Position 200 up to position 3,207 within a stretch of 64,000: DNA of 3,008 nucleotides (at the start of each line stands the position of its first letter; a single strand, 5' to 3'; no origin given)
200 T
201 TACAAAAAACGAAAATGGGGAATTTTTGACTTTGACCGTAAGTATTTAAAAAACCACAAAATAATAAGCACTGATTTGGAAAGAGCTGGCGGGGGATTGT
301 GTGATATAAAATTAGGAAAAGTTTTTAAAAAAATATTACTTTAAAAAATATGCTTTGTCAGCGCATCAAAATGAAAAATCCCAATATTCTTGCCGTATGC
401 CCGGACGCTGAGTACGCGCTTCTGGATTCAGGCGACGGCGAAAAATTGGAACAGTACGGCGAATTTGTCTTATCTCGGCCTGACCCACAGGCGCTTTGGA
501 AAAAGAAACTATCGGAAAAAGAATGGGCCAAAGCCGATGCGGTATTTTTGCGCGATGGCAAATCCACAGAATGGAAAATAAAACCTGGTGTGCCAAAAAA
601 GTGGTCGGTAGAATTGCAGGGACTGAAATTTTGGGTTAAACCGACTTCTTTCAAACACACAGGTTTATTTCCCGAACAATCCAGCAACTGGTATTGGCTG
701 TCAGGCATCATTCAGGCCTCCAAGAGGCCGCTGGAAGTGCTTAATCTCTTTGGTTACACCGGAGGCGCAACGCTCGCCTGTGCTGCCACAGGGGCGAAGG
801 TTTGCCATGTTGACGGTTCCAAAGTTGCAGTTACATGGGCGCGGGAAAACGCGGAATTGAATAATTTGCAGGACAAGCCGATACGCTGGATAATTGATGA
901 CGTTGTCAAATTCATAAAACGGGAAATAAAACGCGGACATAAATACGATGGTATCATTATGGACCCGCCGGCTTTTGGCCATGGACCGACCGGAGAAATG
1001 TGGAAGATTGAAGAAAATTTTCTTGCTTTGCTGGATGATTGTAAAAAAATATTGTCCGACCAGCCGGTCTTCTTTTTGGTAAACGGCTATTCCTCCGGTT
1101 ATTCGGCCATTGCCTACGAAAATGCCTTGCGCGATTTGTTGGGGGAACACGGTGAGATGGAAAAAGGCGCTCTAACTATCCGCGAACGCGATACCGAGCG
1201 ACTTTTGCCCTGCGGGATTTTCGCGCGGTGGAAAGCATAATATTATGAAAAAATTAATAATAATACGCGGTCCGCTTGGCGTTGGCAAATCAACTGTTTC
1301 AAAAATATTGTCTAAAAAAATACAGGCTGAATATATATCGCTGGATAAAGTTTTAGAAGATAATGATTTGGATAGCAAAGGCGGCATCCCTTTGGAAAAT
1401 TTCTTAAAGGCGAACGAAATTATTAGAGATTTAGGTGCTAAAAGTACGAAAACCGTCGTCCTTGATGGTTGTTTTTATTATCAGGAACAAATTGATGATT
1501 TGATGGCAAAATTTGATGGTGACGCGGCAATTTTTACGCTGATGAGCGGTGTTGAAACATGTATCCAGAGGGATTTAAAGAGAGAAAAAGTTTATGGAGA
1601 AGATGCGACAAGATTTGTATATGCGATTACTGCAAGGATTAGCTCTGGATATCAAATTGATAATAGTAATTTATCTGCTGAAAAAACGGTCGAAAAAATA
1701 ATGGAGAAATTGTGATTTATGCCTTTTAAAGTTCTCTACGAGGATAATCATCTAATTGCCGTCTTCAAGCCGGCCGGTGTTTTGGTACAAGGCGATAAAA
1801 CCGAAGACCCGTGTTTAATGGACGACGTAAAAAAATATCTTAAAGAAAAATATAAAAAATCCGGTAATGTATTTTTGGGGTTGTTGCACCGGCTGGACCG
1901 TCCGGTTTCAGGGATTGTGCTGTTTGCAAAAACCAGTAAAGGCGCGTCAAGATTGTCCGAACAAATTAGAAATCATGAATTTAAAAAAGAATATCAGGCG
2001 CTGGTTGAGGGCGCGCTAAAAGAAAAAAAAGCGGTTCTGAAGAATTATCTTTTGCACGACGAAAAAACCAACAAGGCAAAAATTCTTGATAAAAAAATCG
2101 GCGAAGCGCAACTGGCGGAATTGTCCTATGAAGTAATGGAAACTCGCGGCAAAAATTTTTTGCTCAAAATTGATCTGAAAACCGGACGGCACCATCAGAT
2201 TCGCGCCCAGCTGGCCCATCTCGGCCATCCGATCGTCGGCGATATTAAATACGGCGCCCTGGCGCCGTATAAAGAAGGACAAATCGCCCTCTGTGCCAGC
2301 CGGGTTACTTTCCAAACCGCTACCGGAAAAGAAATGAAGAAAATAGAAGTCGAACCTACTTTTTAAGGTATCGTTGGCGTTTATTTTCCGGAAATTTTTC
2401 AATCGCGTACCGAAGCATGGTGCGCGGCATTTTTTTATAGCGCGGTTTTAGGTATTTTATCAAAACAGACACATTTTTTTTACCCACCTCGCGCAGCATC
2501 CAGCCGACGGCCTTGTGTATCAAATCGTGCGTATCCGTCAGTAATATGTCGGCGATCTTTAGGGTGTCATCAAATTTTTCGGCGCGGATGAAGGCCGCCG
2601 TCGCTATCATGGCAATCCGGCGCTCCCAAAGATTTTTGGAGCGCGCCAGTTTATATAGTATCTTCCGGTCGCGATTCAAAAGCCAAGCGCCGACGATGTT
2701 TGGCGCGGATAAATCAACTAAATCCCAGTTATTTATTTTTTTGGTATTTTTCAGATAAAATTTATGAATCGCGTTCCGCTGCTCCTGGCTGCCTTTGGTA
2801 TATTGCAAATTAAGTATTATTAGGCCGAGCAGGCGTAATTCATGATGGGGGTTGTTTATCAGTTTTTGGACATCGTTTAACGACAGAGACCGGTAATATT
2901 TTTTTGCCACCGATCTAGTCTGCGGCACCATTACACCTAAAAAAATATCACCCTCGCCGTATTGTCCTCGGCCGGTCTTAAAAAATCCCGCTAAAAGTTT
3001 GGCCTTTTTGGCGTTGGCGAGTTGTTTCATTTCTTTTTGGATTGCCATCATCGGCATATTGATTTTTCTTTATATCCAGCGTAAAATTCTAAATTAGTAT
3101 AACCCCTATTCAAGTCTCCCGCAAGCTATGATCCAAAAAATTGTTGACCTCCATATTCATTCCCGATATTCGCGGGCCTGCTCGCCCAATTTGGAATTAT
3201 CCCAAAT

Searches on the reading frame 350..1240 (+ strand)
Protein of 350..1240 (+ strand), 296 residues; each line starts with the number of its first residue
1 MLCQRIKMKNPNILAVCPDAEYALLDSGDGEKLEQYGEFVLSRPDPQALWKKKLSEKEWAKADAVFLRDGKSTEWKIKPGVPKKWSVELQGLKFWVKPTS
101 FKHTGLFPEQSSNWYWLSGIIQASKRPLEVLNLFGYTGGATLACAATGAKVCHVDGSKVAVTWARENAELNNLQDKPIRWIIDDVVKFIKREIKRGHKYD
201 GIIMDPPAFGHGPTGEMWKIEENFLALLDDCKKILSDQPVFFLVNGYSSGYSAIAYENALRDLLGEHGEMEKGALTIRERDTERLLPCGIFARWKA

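Call 78: search_protein_families(library=pfam, proteins=[window:350-1240:+], max_evalue=0.001)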
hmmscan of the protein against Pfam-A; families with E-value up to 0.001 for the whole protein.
window:350-1240:+ (296 aa): 4 families
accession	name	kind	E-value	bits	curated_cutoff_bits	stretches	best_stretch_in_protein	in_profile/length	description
PF10672.15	Methyltrans_SAM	-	4.9e-15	56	27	1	68-280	70-264/286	S-adenosylmethionine-dependent methyltransferase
PF03602.21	Cons_hypoth95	-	4.3e-06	27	24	1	120-207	35-122/182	Conserved hypothetical protein 95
PF05175.20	MTS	-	9.1e-05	22.6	23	1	139-268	46-158/170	Methyltransferase small domain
PF09445.16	Methyltransf_15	-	0.00012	22.1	22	1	130-210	4-83/165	RNA cap guanine-N2 methyltransferase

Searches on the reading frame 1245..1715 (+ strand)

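Call 78: search_protein_families(library=pfam, proteins=[window:1245-1715:+], max_evalue=0.001)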
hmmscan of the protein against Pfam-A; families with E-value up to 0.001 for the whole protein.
window:1245-1715:+ (156 aa): 8 families
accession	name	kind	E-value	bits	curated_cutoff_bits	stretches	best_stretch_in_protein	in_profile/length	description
PF13238.12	AAA_18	-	2.6e-07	31.6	29.4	1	5-114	1-112/128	AAA domain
PF13671.12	AAA_33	-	1.2e-06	29.3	27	1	4-118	1-123/143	AAA domain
PF02224.24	Cytidylate_kin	-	1.3e-05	25.5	26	1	5-34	1-30/211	Cytidylate kinase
PF13173.12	AAA_14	-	3.9e-05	24.1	27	1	2-91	2-86/129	AAA domain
PF01202.28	SKI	-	8.3e-05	23.2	22.1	1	12-42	2-32/159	Shikimate kinase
PF13207.12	AAA_17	-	0.0002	22.1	27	1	9-115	2-124/136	AAA domain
PF01712.25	dNK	-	0.00077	19.7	27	0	5-40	1-34/203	Deoxynucleoside kinase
PF03215.21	Rad17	-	0.00078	19.9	23.8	1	2-32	45-75/186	Rad17 P-loop domain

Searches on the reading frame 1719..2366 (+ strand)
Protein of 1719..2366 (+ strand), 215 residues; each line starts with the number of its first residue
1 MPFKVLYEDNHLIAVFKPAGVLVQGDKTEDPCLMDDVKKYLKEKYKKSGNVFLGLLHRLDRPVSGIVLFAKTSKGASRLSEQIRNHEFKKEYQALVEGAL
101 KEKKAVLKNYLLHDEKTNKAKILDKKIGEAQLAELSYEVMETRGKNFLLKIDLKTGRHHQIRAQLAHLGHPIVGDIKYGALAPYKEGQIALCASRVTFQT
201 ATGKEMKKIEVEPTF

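Call 78: search_protein_families(library=pfam, proteins=[window:1719-2366:+], max_evalue=0.001)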
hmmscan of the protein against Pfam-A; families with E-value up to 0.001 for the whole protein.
window:1719-2366:+ (215 aa): 2 families
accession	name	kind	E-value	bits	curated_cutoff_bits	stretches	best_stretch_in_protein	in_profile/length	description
PF00849.27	PseudoU_synth_2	-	1.1e-32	113.8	26.8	1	11-167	1-152/152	RNA pseudouridylate synthase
PF14583.12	Pectate_lyase22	-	0.0003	20.1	30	1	142-210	164-232/386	Oligogalacturonate lyase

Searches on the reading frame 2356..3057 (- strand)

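Call 78: search_protein_families(library=pfam, proteins=[window:2356-3057:-], max_evalue=0.001)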
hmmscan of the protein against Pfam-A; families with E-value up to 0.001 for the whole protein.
window:2356-3057:- (233 aa): 1 family
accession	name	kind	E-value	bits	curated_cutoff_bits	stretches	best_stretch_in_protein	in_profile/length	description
PF08713.17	DNA_alkylation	-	3.7e-62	210.2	21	1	6-222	1-213/213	DNA alkylation repair enzyme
